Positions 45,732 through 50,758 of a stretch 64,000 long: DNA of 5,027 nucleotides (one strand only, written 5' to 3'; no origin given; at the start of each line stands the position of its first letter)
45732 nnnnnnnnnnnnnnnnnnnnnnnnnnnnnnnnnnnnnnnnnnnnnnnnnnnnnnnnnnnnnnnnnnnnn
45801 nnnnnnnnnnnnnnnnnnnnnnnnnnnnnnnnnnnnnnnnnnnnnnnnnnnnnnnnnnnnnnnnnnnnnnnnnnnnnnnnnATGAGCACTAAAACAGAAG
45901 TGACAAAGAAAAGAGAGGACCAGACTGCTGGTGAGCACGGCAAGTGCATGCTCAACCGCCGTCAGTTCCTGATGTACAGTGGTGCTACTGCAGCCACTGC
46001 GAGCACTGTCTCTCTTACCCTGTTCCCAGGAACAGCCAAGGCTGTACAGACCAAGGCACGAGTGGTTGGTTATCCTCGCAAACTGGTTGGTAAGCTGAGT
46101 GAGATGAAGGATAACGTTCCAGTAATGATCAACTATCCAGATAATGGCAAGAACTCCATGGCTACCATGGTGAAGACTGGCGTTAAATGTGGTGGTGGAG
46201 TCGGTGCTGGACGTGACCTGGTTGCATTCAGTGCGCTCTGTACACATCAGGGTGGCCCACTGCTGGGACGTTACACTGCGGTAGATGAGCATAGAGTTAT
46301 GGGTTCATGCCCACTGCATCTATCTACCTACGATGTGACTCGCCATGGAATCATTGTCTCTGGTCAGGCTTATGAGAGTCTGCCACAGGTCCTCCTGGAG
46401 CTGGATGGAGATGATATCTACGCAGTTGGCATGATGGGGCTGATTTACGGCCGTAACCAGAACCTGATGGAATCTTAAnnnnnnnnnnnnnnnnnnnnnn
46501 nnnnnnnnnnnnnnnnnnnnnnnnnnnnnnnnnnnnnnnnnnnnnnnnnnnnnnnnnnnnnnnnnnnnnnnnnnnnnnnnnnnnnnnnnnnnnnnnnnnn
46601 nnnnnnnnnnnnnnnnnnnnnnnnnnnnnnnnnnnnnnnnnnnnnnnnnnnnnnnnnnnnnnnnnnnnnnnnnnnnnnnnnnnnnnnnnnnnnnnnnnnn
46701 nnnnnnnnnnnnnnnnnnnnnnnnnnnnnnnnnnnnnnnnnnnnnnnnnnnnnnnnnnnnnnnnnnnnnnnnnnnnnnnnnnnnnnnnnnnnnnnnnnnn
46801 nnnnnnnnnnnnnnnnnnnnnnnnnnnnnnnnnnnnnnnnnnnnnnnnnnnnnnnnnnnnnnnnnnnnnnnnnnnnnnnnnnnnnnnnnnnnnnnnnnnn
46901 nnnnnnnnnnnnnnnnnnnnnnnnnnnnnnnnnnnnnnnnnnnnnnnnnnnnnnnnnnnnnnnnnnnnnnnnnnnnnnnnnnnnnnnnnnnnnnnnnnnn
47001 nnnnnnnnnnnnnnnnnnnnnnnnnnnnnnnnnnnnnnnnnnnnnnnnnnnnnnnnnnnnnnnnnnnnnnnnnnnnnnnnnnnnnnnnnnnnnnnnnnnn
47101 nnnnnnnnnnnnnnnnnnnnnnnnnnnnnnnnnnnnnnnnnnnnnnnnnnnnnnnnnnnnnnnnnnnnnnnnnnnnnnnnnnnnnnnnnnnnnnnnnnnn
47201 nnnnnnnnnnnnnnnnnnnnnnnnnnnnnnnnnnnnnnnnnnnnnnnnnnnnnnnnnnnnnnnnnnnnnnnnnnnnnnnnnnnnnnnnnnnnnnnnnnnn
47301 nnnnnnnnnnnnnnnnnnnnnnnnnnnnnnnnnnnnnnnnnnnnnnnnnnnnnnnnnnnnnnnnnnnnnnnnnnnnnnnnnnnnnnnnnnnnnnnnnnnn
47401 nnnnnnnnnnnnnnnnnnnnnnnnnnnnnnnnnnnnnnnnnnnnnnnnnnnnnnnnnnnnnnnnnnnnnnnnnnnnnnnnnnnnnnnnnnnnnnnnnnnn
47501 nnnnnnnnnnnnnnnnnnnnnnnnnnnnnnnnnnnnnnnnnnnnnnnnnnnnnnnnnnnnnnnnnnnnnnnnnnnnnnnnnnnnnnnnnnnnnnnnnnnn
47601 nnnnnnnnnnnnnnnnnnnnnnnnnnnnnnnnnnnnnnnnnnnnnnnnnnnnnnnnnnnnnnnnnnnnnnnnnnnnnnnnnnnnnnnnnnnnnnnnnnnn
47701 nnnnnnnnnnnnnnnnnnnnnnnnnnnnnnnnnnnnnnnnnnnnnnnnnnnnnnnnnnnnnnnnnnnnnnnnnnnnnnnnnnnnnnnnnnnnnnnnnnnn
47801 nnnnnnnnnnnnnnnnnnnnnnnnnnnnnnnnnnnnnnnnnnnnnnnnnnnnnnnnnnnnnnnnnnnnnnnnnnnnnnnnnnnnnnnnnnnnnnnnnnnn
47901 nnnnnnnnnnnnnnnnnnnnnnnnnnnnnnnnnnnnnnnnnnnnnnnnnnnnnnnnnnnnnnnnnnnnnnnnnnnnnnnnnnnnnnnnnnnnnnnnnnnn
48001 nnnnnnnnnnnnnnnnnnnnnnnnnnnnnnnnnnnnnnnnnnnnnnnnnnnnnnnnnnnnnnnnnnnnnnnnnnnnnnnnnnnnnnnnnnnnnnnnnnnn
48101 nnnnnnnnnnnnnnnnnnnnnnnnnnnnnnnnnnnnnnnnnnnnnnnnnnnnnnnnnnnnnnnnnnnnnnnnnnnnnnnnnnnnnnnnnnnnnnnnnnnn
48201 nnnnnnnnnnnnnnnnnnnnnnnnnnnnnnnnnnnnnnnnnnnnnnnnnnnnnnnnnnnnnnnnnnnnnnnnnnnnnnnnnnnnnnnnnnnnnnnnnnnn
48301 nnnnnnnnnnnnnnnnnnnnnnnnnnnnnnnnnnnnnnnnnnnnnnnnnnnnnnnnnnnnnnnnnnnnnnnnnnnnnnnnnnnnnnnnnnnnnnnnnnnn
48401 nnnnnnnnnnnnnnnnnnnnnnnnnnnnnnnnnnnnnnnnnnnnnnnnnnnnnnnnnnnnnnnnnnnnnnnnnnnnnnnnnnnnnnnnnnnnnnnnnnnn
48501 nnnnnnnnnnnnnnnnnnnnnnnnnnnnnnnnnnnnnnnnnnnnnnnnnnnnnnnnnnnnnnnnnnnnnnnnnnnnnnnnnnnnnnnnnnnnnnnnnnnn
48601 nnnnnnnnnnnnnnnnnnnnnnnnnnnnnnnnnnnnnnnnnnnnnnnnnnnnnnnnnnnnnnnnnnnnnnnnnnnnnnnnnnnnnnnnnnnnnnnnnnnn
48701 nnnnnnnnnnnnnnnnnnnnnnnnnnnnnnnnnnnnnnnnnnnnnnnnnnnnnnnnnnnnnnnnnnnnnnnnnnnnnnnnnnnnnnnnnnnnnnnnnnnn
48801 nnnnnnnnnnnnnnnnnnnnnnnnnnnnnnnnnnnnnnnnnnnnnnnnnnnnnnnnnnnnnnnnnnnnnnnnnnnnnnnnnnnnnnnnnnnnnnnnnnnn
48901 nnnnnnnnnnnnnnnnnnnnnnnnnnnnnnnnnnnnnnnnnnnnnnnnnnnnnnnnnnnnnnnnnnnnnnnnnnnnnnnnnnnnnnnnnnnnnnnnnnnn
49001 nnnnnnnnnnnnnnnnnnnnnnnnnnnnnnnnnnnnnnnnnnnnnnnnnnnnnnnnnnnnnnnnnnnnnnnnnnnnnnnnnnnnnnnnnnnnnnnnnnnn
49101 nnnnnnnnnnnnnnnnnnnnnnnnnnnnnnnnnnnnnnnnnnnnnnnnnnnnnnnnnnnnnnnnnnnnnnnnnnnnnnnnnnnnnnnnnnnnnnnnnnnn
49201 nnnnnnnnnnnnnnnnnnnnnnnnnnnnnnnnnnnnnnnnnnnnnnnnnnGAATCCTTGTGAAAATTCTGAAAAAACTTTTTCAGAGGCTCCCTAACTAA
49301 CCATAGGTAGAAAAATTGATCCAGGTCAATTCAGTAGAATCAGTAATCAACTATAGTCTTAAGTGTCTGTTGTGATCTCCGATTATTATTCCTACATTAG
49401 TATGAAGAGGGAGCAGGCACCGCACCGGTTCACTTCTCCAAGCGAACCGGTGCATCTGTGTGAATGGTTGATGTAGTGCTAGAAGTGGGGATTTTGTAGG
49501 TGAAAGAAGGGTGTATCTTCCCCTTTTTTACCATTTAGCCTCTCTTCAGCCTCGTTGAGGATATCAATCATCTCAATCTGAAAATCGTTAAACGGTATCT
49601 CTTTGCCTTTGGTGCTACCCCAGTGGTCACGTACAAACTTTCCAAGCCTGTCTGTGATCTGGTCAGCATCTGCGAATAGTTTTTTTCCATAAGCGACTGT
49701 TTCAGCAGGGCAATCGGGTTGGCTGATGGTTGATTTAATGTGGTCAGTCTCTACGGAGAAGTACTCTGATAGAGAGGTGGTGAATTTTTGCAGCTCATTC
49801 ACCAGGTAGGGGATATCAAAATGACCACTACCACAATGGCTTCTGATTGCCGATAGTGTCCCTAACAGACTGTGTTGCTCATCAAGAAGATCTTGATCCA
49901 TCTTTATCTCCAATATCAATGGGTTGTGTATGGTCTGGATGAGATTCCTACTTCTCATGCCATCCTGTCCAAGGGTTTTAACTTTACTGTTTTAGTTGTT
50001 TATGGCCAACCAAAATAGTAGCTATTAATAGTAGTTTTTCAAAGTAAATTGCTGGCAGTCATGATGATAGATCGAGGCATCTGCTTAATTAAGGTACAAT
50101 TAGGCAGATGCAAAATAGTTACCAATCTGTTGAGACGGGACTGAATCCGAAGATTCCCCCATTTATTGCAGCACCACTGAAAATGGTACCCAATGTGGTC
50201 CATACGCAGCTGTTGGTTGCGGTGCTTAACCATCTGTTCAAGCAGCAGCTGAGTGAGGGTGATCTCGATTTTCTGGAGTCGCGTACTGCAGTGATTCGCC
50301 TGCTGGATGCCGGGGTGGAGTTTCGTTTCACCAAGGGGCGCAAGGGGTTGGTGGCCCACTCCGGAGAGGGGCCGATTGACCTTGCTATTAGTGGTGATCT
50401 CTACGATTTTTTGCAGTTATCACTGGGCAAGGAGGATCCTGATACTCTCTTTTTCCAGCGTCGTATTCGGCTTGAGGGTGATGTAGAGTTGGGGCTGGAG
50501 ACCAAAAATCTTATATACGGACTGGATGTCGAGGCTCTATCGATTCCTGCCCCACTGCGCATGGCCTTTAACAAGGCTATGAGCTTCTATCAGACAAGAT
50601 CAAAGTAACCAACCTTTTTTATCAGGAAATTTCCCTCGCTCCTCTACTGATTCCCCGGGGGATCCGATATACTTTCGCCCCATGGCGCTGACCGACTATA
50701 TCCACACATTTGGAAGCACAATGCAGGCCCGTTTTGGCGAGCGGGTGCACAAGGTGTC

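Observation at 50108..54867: Ubiquinone cluster combining an O2-dependent hydroxylase, O2-independent UbiT-UbiU-UbiV and a TIGR01212 radical SAM enzyme on one strand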

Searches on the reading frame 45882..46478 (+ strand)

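Call 38: search_protein_families(library=ncbifam, proteins=[window:45882-46478:+], max_evalue=0.001)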
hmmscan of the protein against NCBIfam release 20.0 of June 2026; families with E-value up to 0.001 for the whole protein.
window:45882-46478:+ (198 aa): 3 families
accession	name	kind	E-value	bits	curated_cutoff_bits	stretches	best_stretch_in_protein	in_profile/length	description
TIGR02694.1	arsenite_ox_S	equivalog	2.1e-33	115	95.65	1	62-194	2-128/129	arsenate reductase (azurin) small subunit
NF050121.1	bc1_QcrA_actin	exception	2.2e-09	37.3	275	1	112-176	239-299/319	cytochrome bc1 complex Rieske iron-sulfur subunit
TIGR03171.1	soxL2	equivalog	2.2e-07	30.2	582.1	1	142-187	234-281/321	Rieske iron-sulfur protein SoxL2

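Call 39: search_protein_families(library=pfam, proteins=[window:45882-46478:+], max_evalue=0.01)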
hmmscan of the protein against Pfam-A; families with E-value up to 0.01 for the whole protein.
window:45882-46478:+ (198 aa): 2 families
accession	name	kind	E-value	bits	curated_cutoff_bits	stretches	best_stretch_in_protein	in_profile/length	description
PF00355.32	Rieske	-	1.8e-05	25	20.3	1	110-167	33-84/88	Rieske [2Fe-2S] domain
PF10518.14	TAT_signal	-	0.0028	18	22.7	1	23-41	1-19/21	TAT (twin-arginine translocation) pathway signal sequence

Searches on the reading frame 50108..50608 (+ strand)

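Call 3: search_protein_families(library=ncbifam, proteins=[window:50108-50608:+])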
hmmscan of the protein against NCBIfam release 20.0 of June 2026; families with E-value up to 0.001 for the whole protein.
window:50108-50608:+ (166 aa): 1 family
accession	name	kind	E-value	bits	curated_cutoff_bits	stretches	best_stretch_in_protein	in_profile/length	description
NF047962.3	SCP2_dom_UbiT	equivalog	2.8e-36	124.5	46.9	1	24-142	1-119/120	ubiquinone anaerobic biosynthesis accessory factor UbiT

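Call 4: search_protein_families(library=pfam, proteins=[window:50108-50608:+])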
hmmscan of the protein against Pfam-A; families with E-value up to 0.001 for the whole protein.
window:50108-50608:+ (166 aa): 1 family
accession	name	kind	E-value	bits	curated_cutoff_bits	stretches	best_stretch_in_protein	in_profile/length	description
PF02036.22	SCP2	-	2e-15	57.4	21.3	1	40-136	1-100/101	SCP-2 sterol transfer family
